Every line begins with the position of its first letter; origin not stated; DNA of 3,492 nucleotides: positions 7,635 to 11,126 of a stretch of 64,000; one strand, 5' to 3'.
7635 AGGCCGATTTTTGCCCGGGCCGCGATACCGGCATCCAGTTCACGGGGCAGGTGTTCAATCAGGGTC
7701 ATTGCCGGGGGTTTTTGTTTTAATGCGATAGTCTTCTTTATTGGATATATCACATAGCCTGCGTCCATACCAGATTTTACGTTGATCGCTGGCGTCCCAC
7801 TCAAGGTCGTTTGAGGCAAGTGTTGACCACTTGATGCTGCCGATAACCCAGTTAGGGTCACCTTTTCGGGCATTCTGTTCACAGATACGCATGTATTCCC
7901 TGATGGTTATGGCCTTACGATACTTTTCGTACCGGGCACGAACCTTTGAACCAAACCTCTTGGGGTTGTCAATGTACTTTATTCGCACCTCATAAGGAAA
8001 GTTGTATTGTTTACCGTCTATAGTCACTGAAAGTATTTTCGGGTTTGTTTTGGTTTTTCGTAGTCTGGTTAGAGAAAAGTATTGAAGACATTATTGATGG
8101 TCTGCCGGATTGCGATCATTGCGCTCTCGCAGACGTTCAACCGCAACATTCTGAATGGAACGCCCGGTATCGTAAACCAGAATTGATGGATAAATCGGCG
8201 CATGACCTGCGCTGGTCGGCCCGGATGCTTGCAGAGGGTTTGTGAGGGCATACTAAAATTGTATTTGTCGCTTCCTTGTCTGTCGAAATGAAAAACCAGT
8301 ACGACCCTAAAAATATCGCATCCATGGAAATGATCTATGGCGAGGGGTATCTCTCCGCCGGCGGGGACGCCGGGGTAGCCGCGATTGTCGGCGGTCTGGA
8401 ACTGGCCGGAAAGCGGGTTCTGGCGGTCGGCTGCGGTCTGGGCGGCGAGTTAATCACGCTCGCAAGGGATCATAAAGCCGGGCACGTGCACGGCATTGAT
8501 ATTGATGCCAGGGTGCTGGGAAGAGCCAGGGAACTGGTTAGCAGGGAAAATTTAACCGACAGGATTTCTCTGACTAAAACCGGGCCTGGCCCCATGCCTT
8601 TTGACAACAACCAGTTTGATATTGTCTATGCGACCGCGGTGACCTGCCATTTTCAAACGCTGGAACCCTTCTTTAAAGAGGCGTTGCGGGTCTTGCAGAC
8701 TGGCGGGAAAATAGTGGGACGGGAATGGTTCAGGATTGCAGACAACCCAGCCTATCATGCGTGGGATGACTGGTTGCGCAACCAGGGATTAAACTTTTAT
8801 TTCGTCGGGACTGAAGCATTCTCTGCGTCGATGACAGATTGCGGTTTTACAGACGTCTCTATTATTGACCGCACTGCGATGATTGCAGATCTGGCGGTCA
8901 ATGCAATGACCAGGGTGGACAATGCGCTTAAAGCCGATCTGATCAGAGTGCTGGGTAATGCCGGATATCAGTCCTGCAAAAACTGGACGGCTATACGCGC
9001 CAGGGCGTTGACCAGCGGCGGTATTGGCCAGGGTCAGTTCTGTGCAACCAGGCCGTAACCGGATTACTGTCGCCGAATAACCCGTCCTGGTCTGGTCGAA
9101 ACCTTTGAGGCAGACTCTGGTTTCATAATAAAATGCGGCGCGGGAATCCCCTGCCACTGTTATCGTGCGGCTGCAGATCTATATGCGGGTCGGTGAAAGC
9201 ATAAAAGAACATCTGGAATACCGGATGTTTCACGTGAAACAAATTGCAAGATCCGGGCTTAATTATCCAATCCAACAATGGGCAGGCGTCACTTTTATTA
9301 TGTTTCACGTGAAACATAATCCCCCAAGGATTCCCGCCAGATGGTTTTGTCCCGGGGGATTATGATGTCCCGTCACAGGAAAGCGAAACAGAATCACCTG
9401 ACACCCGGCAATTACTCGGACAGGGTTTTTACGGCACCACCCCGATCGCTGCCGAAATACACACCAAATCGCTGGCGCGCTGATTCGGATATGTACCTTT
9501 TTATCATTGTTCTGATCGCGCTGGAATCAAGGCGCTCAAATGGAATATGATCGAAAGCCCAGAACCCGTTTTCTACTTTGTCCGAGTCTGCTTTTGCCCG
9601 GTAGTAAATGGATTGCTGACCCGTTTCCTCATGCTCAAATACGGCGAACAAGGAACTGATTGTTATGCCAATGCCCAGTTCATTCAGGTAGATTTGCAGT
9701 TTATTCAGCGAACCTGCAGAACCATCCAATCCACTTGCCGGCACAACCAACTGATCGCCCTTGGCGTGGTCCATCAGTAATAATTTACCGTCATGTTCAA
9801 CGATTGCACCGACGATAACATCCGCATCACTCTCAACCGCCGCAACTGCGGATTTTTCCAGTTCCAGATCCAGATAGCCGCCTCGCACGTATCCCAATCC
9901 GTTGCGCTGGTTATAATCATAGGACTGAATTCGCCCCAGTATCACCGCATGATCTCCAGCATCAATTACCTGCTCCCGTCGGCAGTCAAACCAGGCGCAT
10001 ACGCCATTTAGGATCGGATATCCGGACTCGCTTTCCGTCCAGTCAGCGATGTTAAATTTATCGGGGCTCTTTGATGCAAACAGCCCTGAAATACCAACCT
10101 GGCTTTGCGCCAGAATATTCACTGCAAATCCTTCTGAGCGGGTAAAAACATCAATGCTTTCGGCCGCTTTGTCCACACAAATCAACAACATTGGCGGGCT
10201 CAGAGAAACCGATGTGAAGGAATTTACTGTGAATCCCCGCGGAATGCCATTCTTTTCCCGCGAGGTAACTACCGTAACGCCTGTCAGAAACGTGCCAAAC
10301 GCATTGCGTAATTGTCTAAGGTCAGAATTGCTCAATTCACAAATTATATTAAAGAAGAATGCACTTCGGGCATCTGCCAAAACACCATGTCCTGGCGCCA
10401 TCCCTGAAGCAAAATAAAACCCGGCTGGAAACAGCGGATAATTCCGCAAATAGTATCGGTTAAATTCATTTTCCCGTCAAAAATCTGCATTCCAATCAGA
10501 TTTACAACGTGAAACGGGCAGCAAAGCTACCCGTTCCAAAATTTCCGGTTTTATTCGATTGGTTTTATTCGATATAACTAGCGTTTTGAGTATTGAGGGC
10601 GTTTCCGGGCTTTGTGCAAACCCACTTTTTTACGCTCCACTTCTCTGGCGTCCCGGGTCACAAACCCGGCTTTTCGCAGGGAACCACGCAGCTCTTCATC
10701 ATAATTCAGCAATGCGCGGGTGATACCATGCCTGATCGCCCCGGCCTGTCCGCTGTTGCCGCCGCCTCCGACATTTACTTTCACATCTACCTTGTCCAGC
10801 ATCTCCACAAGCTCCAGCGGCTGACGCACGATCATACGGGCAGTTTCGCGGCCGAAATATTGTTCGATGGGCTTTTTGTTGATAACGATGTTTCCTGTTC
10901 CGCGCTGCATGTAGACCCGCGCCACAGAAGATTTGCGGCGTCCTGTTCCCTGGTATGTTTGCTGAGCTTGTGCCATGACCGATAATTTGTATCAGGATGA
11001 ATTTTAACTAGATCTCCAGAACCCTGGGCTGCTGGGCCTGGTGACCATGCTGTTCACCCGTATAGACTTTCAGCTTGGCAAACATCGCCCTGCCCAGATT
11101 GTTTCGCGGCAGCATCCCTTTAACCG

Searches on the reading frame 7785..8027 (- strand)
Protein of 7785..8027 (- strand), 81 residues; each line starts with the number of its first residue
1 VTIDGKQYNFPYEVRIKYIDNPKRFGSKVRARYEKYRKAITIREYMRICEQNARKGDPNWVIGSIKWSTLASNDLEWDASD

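Call 24: search_protein_representatives(alignment_id=A1)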
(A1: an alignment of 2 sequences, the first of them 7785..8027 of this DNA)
Query: 2 sequences, 108 profile positions. Proteins with E-value up to 0.001 (for the whole library): 91; up to 1e-10: 11; up to 1e-30: 0. The best 91 are listed.
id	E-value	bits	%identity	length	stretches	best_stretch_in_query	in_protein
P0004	1.1e-16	76.9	-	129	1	5-100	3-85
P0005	1.1e-16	76.9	-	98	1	7-104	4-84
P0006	1.8e-14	69.8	-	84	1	6-100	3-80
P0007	2.0e-14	69.7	-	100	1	18-101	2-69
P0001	5.3e-14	68.3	-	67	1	49-85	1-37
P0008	2.9e-13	66.0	-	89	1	6-98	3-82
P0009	1.8e-12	63.4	-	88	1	6-100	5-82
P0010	1.5e-11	60.4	-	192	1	6-95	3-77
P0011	1.7e-11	60.3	-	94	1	8-100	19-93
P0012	4.6e-11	58.9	-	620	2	19-51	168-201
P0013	4.8e-11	58.8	-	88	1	7-100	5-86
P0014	1.8e-10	57.0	-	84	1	6-90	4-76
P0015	4.2e-10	55.8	-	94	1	6-101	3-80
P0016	7.5e-10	55.0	-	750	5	43-98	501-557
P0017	2.4e-09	53.3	-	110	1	14-98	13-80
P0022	1.2e-08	51.2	-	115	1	3-65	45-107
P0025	3.5e-08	49.6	-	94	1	10-90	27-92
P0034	6.4e-07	45.6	-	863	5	29-99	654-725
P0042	2.6e-06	43.6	-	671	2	18-51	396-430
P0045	4.2e-06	42.9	-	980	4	43-96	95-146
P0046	9.6e-06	41.8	-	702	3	23-53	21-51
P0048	1.1e-05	41.6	-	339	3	17-50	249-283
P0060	3.8e-05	39.8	-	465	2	13-51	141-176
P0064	5.3e-05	39.4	-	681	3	43-98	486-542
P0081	4.3e-04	36.4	-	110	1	19-57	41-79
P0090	7.3e-04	35.7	-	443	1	12-49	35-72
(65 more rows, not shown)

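Call 52: find_encoding_contigs(protein=P0007, flank=6000, max_places=4)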
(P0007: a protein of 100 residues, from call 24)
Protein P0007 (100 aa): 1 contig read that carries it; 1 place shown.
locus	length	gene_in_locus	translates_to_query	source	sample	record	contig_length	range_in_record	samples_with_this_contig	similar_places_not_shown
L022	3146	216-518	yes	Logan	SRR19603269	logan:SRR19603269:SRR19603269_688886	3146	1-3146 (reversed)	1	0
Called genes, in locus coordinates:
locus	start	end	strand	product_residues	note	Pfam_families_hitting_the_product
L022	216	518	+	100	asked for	-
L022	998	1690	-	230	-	-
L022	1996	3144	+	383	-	?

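Call 53: find_encoding_contigs(protein=P0005, flank=6000, max_places=4)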
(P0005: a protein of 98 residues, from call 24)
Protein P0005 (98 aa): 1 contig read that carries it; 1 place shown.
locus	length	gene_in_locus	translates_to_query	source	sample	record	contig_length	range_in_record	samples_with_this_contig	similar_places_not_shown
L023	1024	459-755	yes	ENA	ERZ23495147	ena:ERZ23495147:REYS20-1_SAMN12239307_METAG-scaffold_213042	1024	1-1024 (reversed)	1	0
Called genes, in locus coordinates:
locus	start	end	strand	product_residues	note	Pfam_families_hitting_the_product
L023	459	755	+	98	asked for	-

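Call 67: search_protein_families(library=pfam, proteins=[P0012, P0016, P0034, P0042, P0045, P0046, P0048, P0060, P0064, P0090], max_evalue=0.001)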
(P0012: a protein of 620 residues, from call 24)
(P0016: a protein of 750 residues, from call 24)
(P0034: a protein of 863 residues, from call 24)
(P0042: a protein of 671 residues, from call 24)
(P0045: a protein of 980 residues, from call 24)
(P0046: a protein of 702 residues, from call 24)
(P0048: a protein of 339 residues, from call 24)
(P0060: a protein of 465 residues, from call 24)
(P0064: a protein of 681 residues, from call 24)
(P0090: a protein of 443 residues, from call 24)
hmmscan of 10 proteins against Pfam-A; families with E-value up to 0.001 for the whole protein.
P0012 (620 aa): 1 family
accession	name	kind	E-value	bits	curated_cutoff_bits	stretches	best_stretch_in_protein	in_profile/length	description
PF08962.16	Rv2632c-like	-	0.00043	20.6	25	1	205-250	19-65/82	Rv2632c-like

P0016 (750 aa): 7 families
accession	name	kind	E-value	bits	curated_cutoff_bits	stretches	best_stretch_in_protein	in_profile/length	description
PF13517.12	FG-GAP_3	-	4e-40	136.7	26.9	5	583-649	1-61/61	FG-GAP-like repeat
PF01839.29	FG-GAP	-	7e-34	115.6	22.1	4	523-549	4-37/37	FG-GAP repeat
PF17963.7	Big_9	-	9.8e-19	68.5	23.6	1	313-405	1-89/89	Bacterial Ig domain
PF17803.7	Cadherin_4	-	3.5e-17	63.1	25.1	1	307-373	5-71/71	Bacterial cadherin-like domain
PF17892.7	Cadherin_5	-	1e-16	61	26.5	1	312-407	1-98/98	Cadherin-like domain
PF12256.14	TcdB_toxin_midN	-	1.2e-09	38.2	24.8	0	568-608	18-57/181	Insecticide toxin TcdB middle/N-terminal region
PF23743.1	Beta-prop_BBS7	-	4.5e-07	29.9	27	0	638-729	178-264/299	BBS7 beta-propeller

P0034 (863 aa): 5 families
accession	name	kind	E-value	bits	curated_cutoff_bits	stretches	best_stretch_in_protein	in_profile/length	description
PF13517.12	FG-GAP_3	-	3.2e-34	117.8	26.9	5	750-816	1-61/61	FG-GAP-like repeat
PF01839.29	FG-GAP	-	6e-24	83.9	22.1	4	743-766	2-25/37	FG-GAP repeat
PF07705.17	CARDB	-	1.1e-12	48.5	22.7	1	263-352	22-100/101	CARDB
PF00353.25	HemolysinCabind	-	1.3e-08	35.1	23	2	359-393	2-36/36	RTX calcium-binding nonapeptide repeat (4 copies)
PF12256.14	TcdB_toxin_midN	-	1.8e-08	34.3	24.8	0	617-666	11-58/181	Insecticide toxin TcdB middle/N-terminal region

P0042 (671 aa): 2 families
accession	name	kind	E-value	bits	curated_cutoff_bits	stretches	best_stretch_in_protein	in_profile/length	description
PF00628.35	PHD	-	3.9e-06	27.2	24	1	93-132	3-47/47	PHD-finger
PF22908.2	PHD_NSD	-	5e-06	27.2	23.9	1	142-180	5-42/57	Histone-lysine N-methyltransferase NSD-like, PHD zinc finger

P0045 (980 aa): 2 families
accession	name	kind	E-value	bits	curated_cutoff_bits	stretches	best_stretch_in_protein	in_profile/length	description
PF25417.1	DUF7889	-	5.4e-07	29.2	27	0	93-111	2-20/50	Family of unknown function (DUF7889)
PF14348.11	DUF4400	-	0.00019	21.5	27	0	81-116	39-74/196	Domain of unknown function (DUF4400)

P0046 (702 aa): 0 families

P0048 (339 aa): 2 families
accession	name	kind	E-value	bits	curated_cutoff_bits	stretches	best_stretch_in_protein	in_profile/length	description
PF22908.2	PHD_NSD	-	1.5e-05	25.6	23.9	1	5-46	5-46/57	Histone-lysine N-methyltransferase NSD-like, PHD zinc finger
PF13639.12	zf-RING_2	-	0.00088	19.9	27.3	0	5-52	3-43/44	Ring finger domain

P0060 (465 aa): 1 family
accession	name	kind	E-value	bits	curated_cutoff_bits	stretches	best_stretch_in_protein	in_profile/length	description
PF20691.3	TAGT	-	7.5e-06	26.5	27.5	1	282-378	1-96/205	TET-Associated Glycosyltransferase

P0064 (681 aa): 4 families
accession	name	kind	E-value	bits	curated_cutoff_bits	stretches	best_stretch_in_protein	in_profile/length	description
PF13517.12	FG-GAP_3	-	1.4e-17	64.5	26.9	4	568-634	1-61/61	FG-GAP-like repeat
PF01839.29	FG-GAP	-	5.8e-07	29.7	22.1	0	564-585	5-33/37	FG-GAP repeat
PF12256.14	TcdB_toxin_midN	-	2e-05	24.4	24.8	0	599-644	10-53/181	Insecticide toxin TcdB middle/N-terminal region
PF19699.4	CLSTN_C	-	0.00035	20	27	0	265-292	188-215/354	Calsyntenin C-terminal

P0090 (443 aa): 1 family
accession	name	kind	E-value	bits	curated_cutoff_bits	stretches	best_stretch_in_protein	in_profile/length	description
PF13640.12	2OG-FeII_Oxy_3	-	0.0007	20.9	27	0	266-346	9-95/98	2OG-Fe(II) oxygenase superfamily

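Call 93: search_protein_families(library=padloc, proteins=[P0004, P0005, P0007], max_evalue=0.01)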
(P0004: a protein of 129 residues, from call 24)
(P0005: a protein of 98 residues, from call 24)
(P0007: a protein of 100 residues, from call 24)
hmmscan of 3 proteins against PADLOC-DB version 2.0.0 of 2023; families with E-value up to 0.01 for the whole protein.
P0004 (129 aa): 0 families

P0005 (98 aa): 0 families

P0007 (100 aa): 0 families

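Call 95: list_cluster_members(proteins=[P0004, P0007, P0022, P0014, P0081, P0005, P0010, P0008, P0006, P0025])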
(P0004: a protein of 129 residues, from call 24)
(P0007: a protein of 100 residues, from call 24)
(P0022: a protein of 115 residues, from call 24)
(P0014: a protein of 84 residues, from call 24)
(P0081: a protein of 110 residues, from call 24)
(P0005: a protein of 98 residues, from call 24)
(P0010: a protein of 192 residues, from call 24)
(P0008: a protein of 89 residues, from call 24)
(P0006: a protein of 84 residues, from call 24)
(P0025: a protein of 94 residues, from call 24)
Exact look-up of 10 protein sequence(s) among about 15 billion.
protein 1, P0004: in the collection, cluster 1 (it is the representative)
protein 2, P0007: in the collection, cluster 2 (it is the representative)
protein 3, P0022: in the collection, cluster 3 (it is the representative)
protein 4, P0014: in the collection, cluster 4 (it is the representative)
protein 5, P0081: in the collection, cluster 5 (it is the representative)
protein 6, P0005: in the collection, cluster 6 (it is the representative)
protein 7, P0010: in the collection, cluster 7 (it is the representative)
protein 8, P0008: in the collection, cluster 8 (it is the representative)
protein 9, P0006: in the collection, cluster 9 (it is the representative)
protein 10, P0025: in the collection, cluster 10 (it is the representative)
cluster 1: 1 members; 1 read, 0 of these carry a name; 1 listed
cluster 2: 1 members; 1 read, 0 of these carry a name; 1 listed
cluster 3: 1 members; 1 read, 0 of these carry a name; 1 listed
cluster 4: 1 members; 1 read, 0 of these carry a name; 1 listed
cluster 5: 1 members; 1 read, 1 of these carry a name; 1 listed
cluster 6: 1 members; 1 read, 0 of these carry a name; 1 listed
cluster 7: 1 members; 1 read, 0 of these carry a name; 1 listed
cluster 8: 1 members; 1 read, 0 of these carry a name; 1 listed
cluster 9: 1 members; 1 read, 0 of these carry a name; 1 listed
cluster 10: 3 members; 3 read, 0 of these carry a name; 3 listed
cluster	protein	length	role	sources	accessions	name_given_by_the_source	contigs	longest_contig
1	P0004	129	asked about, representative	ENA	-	-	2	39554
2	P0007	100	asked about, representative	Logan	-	-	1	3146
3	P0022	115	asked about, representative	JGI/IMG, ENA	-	-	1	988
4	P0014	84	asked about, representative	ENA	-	-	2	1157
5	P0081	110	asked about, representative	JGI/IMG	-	hypothetical protein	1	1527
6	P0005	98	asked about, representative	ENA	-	-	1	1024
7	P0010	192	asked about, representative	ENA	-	-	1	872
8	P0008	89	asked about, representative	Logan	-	-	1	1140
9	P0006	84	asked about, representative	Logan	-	-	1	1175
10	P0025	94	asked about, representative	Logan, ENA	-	-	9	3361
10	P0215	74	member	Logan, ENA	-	-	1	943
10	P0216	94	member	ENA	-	-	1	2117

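Call 96: find_encoding_contigs(protein=P0004, flank=8000, max_places=2)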
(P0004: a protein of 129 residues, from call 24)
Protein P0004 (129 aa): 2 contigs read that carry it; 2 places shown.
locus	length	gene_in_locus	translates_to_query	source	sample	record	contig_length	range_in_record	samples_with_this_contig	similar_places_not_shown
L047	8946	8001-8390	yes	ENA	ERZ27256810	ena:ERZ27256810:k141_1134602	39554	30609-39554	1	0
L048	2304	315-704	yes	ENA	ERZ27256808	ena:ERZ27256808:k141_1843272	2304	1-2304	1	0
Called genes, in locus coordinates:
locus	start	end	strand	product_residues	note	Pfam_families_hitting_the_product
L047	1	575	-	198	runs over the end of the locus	-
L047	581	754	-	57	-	-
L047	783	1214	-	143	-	-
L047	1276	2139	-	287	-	PF19821:Phage_capsid_2, PF25209:Phage_capsid_4 (weak)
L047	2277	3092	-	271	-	-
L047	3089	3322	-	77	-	-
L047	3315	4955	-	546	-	PF12236:Head-tail_con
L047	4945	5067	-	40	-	-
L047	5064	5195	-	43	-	-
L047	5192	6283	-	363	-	-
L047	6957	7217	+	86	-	-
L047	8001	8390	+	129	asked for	-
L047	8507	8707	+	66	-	-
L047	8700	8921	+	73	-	-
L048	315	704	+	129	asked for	-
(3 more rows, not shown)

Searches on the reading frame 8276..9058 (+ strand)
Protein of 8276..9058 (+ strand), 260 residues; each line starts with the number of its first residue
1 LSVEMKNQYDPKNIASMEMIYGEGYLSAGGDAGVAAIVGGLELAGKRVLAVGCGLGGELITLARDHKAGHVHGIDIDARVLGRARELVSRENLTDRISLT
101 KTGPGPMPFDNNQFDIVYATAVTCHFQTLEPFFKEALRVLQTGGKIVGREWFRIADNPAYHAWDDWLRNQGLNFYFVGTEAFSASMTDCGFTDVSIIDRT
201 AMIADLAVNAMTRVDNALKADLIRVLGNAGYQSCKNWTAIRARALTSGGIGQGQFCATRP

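Call 92: search_protein_families(library=pfam, proteins=[window:8276-9058:+], max_evalue=0.001)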
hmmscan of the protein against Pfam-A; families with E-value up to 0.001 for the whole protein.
window:8276-9058:+ (260 aa): 9 families
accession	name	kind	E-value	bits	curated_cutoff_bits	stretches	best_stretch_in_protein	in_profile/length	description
PF08241.18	Methyltransf_11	-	1.6e-17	64.4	21.2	1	49-147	1-94/95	Methyltransferase domain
PF13649.12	Methyltransf_25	-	1.4e-16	61.4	27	1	48-144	1-97/97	Methyltransferase domain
PF13847.12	Methyltransf_31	-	1.1e-14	54.7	27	1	45-149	4-110/145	Methyltransferase domain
PF13489.12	Methyltransf_23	-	1.2e-12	48.4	27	1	43-195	21-163/164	Methyltransferase domain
PF08242.18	Methyltransf_12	-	2.6e-12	47.8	30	1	49-146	1-98/98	Methyltransferase domain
PF01209.24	Ubie_methyltran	-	1.1e-08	35.1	20.1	1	43-167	46-170/233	ubiE/COQ5 methyltransferase family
PF08003.17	Methyltransf_9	-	1.9e-05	24.2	23.8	1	42-203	113-272/315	Protein of unknown function (DUF1698)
PF05175.20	MTS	-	4.5e-05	23.6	23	1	31-146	17-136/170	Methyltransferase small domain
PF02353.26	CMAS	-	6.2e-05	22.9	27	1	43-147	60-163/273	Mycolic acid cyclopropane synthetase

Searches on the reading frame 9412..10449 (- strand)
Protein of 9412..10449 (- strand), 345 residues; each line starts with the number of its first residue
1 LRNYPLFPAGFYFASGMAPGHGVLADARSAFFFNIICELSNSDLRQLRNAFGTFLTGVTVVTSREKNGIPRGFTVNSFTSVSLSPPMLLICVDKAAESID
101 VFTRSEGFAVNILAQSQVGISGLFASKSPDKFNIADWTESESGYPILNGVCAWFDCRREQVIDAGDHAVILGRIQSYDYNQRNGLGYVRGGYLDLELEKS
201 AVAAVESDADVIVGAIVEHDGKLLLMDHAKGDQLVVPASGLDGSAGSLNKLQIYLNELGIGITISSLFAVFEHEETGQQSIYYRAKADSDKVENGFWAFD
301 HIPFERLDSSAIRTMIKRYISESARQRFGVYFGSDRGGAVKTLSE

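Call 92: search_protein_families(library=pfam, proteins=[window:9412-10449:-], max_evalue=0.001)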
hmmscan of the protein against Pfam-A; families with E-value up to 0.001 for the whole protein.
window:9412-10449:- (345 aa): 1 family
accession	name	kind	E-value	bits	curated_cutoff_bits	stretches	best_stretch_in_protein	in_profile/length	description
PF01613.24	Flavin_Reduct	-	1.8e-36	126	27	1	52-194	2-151/153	Flavin reductase like domain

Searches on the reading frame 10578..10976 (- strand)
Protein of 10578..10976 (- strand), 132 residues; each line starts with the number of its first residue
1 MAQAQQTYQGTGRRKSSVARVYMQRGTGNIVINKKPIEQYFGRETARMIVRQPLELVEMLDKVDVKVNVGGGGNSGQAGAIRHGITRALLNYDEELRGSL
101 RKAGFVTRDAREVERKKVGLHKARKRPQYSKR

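Call 85: find_encoding_contigs(protein=window:10578-10976:-, flank=10000, max_places=8)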
Protein window:10578-10976:- (132 aa): 1 contig read that carries it; 1 place shown.
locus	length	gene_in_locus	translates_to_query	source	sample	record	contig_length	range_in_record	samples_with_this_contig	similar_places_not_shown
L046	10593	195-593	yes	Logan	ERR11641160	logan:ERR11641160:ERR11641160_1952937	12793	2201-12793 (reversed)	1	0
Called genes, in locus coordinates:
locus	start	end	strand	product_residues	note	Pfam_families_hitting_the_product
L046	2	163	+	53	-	?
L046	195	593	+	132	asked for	PF00380:Ribosomal_S9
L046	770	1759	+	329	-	PF01613:Flavin_Reduct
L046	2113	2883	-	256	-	PF01209:Ubie_methyltran, PF13489:Methyltransf_23, PF08003:Methyltransf_9 (weak), PF13847:Methyltransf_31, PF08241:Methyltransf_11, PF08242:Methyltransf_12, PF13649:Methyltransf_25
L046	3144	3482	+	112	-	-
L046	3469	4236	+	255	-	PF17645:Amdase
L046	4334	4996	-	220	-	PF01596:Methyltransf_3, PF13578:Methyltransf_24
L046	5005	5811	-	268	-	PF13468:Glyoxalase_3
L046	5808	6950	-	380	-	PF01070:FMN_dh, PF03060:NMO (weak)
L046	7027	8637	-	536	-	PF00732:GMC_oxred_N, PF00890:FAD_binding_2 (faint), PF05199:GMC_oxred_C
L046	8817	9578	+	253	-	PF25213:HVO_A0261_N (faint), PF09339:HTH_IclR, PF12802:MarR_2, PF01614:IclR_C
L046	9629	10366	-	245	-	-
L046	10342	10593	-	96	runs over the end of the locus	PF00551:Formyl_trans_N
